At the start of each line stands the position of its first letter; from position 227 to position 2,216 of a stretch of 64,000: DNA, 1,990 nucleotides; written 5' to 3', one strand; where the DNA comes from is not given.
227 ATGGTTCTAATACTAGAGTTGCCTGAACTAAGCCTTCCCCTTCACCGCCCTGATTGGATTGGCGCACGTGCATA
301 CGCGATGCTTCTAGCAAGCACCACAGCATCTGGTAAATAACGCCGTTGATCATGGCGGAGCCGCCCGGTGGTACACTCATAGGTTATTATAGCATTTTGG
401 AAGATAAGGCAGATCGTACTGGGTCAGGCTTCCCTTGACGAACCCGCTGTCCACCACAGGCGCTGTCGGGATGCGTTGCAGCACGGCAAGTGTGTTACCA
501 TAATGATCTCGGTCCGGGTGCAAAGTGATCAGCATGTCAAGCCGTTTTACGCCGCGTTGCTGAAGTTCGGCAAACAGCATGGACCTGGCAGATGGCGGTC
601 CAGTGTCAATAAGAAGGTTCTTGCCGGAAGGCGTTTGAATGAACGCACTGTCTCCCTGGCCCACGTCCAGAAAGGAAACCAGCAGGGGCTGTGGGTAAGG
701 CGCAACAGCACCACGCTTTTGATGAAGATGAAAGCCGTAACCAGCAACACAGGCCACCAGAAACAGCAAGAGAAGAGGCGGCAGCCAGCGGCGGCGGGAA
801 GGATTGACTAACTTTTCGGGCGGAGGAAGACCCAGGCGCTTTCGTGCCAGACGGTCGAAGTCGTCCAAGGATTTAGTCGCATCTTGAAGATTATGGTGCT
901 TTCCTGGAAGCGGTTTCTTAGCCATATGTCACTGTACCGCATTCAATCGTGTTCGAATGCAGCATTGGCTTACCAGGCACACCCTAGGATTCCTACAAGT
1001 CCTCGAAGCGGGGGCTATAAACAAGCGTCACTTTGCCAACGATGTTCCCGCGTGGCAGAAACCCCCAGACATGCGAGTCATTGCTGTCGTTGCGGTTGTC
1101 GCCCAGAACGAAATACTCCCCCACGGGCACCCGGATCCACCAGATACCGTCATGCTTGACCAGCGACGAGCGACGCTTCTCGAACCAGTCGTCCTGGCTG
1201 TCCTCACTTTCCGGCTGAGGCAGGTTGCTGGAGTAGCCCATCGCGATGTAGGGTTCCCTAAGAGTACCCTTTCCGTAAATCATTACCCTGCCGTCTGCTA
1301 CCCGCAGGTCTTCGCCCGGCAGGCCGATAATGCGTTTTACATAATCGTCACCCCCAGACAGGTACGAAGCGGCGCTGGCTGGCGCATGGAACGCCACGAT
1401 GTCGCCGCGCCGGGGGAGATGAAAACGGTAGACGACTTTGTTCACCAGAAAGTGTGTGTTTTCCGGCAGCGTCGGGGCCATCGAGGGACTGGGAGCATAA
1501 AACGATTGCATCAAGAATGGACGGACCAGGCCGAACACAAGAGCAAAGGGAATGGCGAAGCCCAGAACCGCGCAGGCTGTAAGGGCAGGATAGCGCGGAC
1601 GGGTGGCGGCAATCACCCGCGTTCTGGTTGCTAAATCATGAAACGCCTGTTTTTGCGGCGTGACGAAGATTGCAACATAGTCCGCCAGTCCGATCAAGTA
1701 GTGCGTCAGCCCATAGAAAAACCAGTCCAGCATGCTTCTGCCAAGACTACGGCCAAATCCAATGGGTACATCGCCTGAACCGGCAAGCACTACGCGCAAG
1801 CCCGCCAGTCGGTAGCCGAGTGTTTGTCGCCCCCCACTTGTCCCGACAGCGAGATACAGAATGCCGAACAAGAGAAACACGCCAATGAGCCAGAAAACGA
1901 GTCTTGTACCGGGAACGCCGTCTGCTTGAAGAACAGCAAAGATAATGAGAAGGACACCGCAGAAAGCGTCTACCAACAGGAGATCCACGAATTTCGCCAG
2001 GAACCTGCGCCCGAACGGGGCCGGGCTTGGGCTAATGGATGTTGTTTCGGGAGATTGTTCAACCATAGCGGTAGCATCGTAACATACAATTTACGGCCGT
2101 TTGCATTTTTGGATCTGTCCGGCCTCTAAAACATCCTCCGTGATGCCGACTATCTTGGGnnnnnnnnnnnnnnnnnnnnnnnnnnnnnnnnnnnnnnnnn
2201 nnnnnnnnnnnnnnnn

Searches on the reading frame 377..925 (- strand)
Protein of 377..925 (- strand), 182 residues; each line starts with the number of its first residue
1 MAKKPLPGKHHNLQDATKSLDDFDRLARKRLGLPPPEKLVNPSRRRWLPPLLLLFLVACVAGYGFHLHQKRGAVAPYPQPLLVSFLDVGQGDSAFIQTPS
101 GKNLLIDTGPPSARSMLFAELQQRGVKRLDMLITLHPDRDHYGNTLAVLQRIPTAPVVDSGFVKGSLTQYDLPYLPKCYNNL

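Call 57: search_protein_families(library=pfam, proteins=[window:377-925:-], max_evalue=0.001)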
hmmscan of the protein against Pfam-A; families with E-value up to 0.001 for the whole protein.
window:377-925:- (182 aa): 1 family
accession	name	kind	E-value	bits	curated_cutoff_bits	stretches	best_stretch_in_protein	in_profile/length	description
PF00753.33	Lactamase_B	-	1.8e-06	28.4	22.7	1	87-159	2-74/196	Metallo-beta-lactamase superfamily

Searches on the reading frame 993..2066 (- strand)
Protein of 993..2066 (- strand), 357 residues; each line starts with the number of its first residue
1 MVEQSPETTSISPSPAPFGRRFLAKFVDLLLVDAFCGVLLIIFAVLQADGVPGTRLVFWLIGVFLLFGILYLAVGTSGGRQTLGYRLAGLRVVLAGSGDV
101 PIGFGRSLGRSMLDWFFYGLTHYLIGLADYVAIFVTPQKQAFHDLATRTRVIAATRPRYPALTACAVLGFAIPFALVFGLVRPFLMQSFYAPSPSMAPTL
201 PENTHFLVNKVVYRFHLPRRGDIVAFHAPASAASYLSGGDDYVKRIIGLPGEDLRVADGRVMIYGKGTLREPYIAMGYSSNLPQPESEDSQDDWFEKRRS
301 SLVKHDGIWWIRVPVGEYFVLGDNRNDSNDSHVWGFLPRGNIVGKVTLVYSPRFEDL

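Call 57: search_protein_families(library=pfam, proteins=[window:993-2066:-], max_evalue=0.001)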
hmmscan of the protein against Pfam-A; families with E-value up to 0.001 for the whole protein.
window:993-2066:- (357 aa): 2 families
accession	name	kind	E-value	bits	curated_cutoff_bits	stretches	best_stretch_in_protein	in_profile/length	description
PF10502.14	Peptidase_S26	-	2.5e-42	145.2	22.9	1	170-350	7-167/168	Signal peptidase, peptidase S26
PF06271.18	RDD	-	2.7e-15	57.3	24.1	1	15-147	1-136/137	RDD family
